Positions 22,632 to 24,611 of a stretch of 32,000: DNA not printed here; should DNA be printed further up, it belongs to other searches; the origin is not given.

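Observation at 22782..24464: Orphan MshEN-type c-di-GMP receptor domain fused to a PilB/GspE ATPase core whose catalytic motifs are all degenerate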

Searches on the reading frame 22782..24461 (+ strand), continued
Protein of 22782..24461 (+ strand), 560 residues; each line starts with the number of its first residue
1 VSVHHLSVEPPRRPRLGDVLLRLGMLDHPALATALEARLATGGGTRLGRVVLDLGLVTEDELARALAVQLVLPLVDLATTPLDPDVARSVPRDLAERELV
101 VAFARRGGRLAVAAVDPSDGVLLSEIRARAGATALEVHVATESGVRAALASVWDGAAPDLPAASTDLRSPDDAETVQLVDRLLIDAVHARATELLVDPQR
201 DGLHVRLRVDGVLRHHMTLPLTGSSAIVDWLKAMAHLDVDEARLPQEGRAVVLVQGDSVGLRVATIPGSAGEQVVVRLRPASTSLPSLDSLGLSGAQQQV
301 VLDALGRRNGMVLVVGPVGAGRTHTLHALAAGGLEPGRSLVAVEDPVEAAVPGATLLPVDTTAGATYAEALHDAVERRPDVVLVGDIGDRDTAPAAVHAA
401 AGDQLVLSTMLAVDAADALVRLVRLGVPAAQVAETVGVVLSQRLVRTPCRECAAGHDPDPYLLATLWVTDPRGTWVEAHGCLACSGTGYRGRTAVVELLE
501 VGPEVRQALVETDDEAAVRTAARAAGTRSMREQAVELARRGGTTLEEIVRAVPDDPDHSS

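Call 16: find_encoding_contigs(protein=P0013, flank=8000, max_places=1)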
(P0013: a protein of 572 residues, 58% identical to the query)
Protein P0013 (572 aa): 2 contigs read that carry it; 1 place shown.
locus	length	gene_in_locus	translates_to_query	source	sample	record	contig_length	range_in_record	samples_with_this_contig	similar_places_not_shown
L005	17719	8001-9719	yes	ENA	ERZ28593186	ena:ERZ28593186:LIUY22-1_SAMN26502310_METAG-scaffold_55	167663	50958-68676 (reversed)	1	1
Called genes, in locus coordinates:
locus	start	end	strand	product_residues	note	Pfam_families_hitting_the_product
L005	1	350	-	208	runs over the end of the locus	PF20544:DUF6758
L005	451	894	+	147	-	PF00293:NUDIX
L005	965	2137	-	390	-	PF10094:DUF2332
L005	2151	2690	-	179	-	PF11181:YflT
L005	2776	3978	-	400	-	PF02771:Acyl-CoA_dh_N, PF02770:Acyl-CoA_dh_M, PF00441:Acyl-CoA_dh_1, PF08028:Acyl-CoA_dh_2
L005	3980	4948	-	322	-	PF03328:HpcH_HpaI, PF15617:C-C_Bond_Lyase, PF22484:DUF6986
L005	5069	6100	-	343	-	PF00892:EamA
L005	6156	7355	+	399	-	PF26205:SH3_actinomycetes, PF03448:MgtE_N, PF00571:CBS (weak)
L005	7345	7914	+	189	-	PF06210:DUF1003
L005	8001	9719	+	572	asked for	PF05157:MshEN, PF00437:T2SSE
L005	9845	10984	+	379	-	PF01883:FeS_assembly_P, PF01656:CbiA, PF10609:ParA, PF13614:AAA_31 (weak)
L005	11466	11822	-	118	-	PF04237:YjbR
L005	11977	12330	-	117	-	PF02416:TatA_B_E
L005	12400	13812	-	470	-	PF00089:Trypsin, PF13365:Trypsin_2, PF00595:PDZ, PF13180:PDZ_2, PF17820:PDZ_6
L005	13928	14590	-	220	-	PF11209:LmeA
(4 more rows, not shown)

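Call 17: find_related_loci(query=window:22782-24461:+, collection=genome_contigs, flank=10000)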
Query window:22782-24461:+ (560 aa) in genome_contigs; peptide patterns used: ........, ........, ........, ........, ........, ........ (x = any residue, [..] = any of these).
587 stretches matched a pattern; 1 encode a relative of the query (tblastn E <= 1e-3); 1 distinct loci.
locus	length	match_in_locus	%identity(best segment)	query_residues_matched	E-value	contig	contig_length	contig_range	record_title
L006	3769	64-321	36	366-445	2e-10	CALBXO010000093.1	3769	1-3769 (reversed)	MAG TPA_asm: uncultured proteobacterium isolate ERR2206771_bin.55_CONCOCT_v1.1_MAG genome assembly, contig: ERZ888641.21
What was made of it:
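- Tried and rejected: The genome_contigs scan with the protein (call 17) returned only one irrelevant proteobacterial fragment.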

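Call 18: list_cluster_members(proteins=[P0004, P0018, P0019, P0028, P0007, P0014, P0026])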
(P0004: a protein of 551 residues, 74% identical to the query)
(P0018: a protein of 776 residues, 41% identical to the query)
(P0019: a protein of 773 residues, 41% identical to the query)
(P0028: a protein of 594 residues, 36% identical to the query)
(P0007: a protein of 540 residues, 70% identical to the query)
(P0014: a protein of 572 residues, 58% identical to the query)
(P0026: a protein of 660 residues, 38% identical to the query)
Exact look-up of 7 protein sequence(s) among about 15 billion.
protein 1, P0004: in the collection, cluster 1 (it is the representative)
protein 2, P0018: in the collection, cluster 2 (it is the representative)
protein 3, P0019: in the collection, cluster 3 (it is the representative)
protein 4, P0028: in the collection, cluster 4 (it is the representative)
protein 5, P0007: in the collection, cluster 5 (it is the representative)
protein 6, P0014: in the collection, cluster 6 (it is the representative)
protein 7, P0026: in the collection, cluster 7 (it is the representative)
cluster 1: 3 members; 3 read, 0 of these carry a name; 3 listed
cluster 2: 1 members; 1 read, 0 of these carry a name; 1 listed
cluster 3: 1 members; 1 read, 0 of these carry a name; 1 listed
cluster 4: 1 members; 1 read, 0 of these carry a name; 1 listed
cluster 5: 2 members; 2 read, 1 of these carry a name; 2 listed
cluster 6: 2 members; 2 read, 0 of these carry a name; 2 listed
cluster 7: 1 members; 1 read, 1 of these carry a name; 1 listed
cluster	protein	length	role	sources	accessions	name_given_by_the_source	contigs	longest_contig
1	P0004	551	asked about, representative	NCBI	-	-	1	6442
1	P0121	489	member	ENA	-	-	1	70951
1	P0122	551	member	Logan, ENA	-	-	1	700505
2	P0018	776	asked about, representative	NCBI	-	-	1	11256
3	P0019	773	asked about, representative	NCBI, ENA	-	-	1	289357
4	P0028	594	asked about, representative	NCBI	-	-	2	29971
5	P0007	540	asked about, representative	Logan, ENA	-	-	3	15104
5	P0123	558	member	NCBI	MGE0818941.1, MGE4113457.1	MAG: GspE/PulE family protein [Candidatus Nanopelagicales bacterium]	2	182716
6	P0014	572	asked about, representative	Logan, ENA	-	-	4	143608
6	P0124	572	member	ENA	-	-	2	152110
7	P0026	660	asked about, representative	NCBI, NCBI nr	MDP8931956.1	MAG: Flp pilus assembly complex ATPase component TadA [Actinomycetota bacterium] | Flp pilus assembly complex ATPase component TadA [Actinomycetota bacterium]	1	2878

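Call 20: find_related_loci(query=A1, collection=metagenome_contigs, flank=10000)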
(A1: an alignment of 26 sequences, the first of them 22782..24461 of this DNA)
Query A1 (560 aa) in metagenome_contigs; peptide patterns used: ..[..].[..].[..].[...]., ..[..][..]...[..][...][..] (x = any residue, [..] = any of these).
600 stretches matched a pattern (row limit reached: there are more); 593 encode a relative of the query (tblastn E <= 1e-3); the best 80 are kept; 80 distinct loci.
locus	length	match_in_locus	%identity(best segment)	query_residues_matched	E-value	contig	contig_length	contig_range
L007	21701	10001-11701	39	12-555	4e-103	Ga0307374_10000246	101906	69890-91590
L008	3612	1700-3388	39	7-555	7e-102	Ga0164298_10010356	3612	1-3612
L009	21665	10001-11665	39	18-555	5e-100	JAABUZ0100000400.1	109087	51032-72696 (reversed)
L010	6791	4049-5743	40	10-553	2e-98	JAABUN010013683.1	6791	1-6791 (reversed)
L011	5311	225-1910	34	10-552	7e-95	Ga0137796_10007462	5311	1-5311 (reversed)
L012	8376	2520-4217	37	6-550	8e-92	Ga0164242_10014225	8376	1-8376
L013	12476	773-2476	34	12-550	5e-90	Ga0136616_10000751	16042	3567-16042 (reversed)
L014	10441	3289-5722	35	9-560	6e-88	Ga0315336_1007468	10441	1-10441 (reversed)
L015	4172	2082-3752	32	15-552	1e-88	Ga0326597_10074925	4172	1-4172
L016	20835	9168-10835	34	13-552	4e-87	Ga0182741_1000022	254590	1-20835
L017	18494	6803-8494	32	10-550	1e-86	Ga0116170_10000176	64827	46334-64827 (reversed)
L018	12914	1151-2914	30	2-555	4e-86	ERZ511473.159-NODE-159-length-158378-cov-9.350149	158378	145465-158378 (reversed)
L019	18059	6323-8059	30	1-550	5e-85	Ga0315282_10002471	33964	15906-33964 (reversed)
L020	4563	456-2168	32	15-560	1e-84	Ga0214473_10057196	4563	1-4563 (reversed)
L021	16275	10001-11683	34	5-550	3e-84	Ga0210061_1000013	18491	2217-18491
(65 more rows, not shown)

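Call 22: find_encoding_contigs(protein=P0001, flank=10000, max_places=1)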
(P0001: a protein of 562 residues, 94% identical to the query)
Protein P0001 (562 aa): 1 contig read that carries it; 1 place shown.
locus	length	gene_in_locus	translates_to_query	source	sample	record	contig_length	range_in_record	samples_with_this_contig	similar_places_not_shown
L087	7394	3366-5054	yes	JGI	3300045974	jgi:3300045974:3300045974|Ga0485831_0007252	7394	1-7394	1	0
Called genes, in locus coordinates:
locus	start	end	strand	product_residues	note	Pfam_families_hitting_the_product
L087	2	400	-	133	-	?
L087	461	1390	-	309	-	PF00892:EamA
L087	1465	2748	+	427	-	PF05239:PRC (faint), PF26205:SH3_actinomycetes, PF03448:MgtE_N, PF00571:CBS (weak)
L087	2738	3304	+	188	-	PF06210:DUF1003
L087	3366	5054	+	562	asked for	PF05157:MshEN, PF00437:T2SSE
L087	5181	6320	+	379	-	PF01883:FeS_assembly_P, PF01656:CbiA, PF10609:ParA, PF13614:AAA_31 (weak)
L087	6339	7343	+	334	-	PF01636:APH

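Call 23: find_encoding_contigs(protein=P0002, flank=10000, max_places=1)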
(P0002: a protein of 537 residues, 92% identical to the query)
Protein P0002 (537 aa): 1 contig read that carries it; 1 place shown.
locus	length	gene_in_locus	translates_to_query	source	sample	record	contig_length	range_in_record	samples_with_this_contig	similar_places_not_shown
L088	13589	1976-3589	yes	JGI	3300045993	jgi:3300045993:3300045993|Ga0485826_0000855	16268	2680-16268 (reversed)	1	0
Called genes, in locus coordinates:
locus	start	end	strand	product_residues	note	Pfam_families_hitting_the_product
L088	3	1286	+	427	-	PF05239:PRC (faint), PF26205:SH3_actinomycetes, PF03448:MgtE_N, PF00571:CBS (weak)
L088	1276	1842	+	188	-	PF06210:DUF1003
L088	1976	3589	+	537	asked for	PF05157:MshEN, PF00437:T2SSE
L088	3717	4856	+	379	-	PF01883:FeS_assembly_P, PF01656:CbiA, PF10609:ParA, PF13614:AAA_31 (weak)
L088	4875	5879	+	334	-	PF01636:APH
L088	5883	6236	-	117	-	PF04237:YjbR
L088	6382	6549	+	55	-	-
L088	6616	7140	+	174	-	-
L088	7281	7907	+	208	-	PF04542:Sigma70_r2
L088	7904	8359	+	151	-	-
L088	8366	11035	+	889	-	PF13424:TPR_12 (weak), PF12770:CHAT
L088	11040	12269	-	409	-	PF00082:Peptidase_S8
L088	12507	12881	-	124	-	PF02416:TatA_B_E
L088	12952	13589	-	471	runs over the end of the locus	PF00089:Trypsin, PF13365:Trypsin_2, PF00595:PDZ, PF13180:PDZ_2, PF17820:PDZ_6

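Call 24: find_encoding_contigs(protein=P0122, flank=10000, max_places=1)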
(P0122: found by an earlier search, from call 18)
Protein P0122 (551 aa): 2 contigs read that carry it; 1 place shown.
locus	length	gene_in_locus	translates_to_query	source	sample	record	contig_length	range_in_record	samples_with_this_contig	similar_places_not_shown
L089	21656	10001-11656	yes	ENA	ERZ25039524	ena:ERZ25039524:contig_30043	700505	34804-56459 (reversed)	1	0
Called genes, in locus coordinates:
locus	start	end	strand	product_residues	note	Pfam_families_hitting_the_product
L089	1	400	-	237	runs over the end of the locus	PF03551:PadR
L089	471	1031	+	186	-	PF18029:Glyoxalase_6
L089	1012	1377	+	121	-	-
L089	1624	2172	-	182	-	PF10094:DUF2332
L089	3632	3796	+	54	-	-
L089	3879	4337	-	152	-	PF02770:Acyl-CoA_dh_M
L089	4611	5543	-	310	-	PF03328:HpcH_HpaI, PF15617:C-C_Bond_Lyase, PF22484:DUF6986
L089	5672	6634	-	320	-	PF00892:EamA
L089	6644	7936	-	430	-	PF05977:MFS_3, PF07690:MFS_1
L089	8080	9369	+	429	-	PF05239:PRC (faint), PF26205:SH3_actinomycetes, PF03448:MgtE_N, PF00571:CBS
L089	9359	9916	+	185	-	PF06210:DUF1003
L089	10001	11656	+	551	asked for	PF05157:MshEN, PF00437:T2SSE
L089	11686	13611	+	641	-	PF10609:ParA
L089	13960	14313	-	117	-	PF04237:YjbR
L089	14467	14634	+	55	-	-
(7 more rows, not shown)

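Call 44: predict_structure(alignment_id=A1)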
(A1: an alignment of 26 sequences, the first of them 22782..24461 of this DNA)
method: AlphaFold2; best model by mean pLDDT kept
length: 560 residues; sequences in the alignment: 26
mean_pLDDT: 84.7   pTM: 0.56
mean pLDDT of the five models: 84.7, 84.2, 84.1, 83.7, 83.3
residues with pLDDT >= 90: 283; 70-90: 218; 50-70: 29; < 50: 30
segments of 3 or more residues with pLDDT < 50: 1-11, 156-170
pLDDT, mean of each block of 10 residues (from residue 1): 29 81 93 90 83 93 94 92 90 89 89 83 77 87 92 54 33 77 83 88 85 80 85 83 79 70 84 84 68 90 95 89 89 89 76 82 80 93 92 95 95 93 96 97 92 93 89 92 80 91 96 92 92 94 92 72
secondary structure, 60 per line:
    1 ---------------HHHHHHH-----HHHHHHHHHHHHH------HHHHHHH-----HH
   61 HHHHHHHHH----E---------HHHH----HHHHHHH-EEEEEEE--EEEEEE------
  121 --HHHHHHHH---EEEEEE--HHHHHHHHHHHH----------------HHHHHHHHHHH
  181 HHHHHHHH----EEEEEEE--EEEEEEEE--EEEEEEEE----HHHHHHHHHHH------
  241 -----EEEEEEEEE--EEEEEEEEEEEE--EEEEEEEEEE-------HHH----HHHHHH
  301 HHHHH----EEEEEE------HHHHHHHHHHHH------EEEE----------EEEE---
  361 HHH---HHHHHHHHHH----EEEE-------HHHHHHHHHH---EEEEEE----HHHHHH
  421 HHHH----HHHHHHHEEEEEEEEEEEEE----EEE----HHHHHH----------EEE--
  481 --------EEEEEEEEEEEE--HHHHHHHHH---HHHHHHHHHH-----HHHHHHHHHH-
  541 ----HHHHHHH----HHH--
elements in order: H16-22 H28-40 H47-53 H59-69 H84-87 H92-98 E100-106 E109-114 H123-130 E134-139 H142-153 H170-188 E193-199 E202-209 E212-219 H224-234 E246-254 E257-268 E271-280 H295-305 E310-315 H322-333 E340-343 E354-357 H367-376 E381-384 H392-401 E405-410 H415-424 H429-435 E436-448 E453-455 H460-465 E476-478 E489-500 H503-511 H515-524 H530-539 H545-551

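Call 47: search_protein_representatives(protein=window:22782-24461:+)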
Query: 560 residues. Proteins with E-value up to 0.001 (for the whole library): 44246; up to 1e-10: 22391; up to 1e-30: 10023. The best 150 are listed.
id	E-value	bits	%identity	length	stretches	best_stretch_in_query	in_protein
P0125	1.0e-106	374.7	30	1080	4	14-552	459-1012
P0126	2.5e-106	373.3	29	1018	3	177-552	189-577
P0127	3.3e-105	369.7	33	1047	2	171-554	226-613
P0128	2.3e-102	360.3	30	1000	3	174-554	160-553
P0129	8.1e-99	348.6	31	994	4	164-548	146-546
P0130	5.8e-98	345.8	30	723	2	8-552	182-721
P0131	5.0e-96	339.4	33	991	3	177-554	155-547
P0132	5.6e-96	339.2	41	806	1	11-535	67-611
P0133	2.3e-94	333.9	31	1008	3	174-552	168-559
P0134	3.3e-94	333.4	37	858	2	12-553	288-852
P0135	8.6e-94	332.0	40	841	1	12-553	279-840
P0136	9.2e-94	331.9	29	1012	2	177-552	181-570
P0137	3.9e-93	329.8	34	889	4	15-550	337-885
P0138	4.8e-93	329.5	29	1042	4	15-550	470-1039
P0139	6.5e-92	325.8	39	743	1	13-556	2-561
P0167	1.3e-82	295.1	44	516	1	71-554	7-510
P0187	2.2e-80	287.8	40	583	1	8-552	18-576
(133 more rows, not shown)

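Call 49: fold_search(model_id=the predicted structure, library=pdb)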
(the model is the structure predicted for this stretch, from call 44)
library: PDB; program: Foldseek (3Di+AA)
matches with E <= 10: 1760; with E <= 0.001: 206
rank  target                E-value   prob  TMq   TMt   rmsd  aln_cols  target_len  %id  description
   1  5oiu_B                3.2e-39  1.00  0.63  0.89   2.8       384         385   33  Crystal structure of PilF type IV pilus assembly ATPase from Thermus thermophilus (released 2018-08-08)
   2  5oiu_C                2.3e-38  1.00  0.56  0.78   5.5       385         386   33  Crystal structure of PilF type IV pilus assembly ATPase from Thermus thermophilus (released 2018-08-08)
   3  5it5_A                2.4e-38  1.00  0.61  0.87   2.8       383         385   34  Thermus thermophilus PilB core ATPase region (released 2016-10-19)
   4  5tsh_E                7.3e-38  1.00  0.61  0.85   3.2       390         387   32  PilB from Geobacter metallireducens bound to AMP-PNP (released 2017-05-17)
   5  5tsh_C                4.6e-37  1.00  0.61  0.88   2.9       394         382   31  PilB from Geobacter metallireducens bound to AMP-PNP (released 2017-05-17)
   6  5tsh_F                6.0e-37  1.00  0.61  0.87   2.9       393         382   31  PilB from Geobacter metallireducens bound to AMP-PNP (released 2017-05-17)
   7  4pht_C                1.2e-36  1.00  0.45  0.57  21.0       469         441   30  ATPase GspE in complex with the cytoplasmic domain of GspL from the Vibrio vulnificus type II Secretion system (released 2014-11-26)
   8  4pht_B                1.3e-36  1.00  0.46  0.58  21.1       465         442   30  ATPase GspE in complex with the cytoplasmic domain of GspL from the Vibrio vulnificus type II Secretion system (released 2014-11-26)
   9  4pht_A                1.3e-36  1.00  0.45  0.57  21.5       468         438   30  ATPase GspE in complex with the cytoplasmic domain of GspL from the Vibrio vulnificus type II Secretion system (released 2014-11-26)
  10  5zfr_C                1.9e-36  1.00  0.54  0.76   6.1       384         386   32  Crystal structure of PilB, an extension ATPase motor of Type IV pilus, from Geobacter sulfurreducens (released 2018-09-19)
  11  5zfr_B                3.8e-36  1.00  0.58  0.82   3.8       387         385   32  Crystal structure of PilB, an extension ATPase motor of Type IV pilus, from Geobacter sulfurreducens (released 2018-09-19)
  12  5zfr_A                4.2e-36  1.00  0.61  0.86   2.9       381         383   32  Crystal structure of PilB, an extension ATPase motor of Type IV pilus, from Geobacter sulfurreducens (released 2018-09-19)
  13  5tsg_B                1.1e-35  1.00  0.62  0.89   2.7       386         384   32  PilB from Geobacter metallireducens bound to ADP (released 2017-05-17)
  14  5tsh_A                1.4e-35  1.00  0.59  0.86   3.2       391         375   31  PilB from Geobacter metallireducens bound to AMP-PNP (released 2017-05-17)
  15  5tsh_D                1.6e-35  1.00  0.54  0.77   5.9       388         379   31  PilB from Geobacter metallireducens bound to AMP-PNP (released 2017-05-17)
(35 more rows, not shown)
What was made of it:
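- On PilB/GspE/MshE secretion-ATPase family (Pfam T2SSE PF00437): Foldseek to PilF/PilB gives E about 1e-39 and TM 0.89 (call 49).
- Closest known: Vibrio cholerae MshE, and the PilB proteins of Geobacter, Myxococcus and Thermus. Same: 30-34% identity in the alignments to solved PilB/PilF/GspE structures (Foldseek, call 49).
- Checked: The AlphaFold2 model (pLDDT 84.7) superposes on PilF/PilB cores with TM 0.89 and rmsd 2.7-2.8 A (calls 44, 49).
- The PilB fold is predicted with confidence (calls 44, 49).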
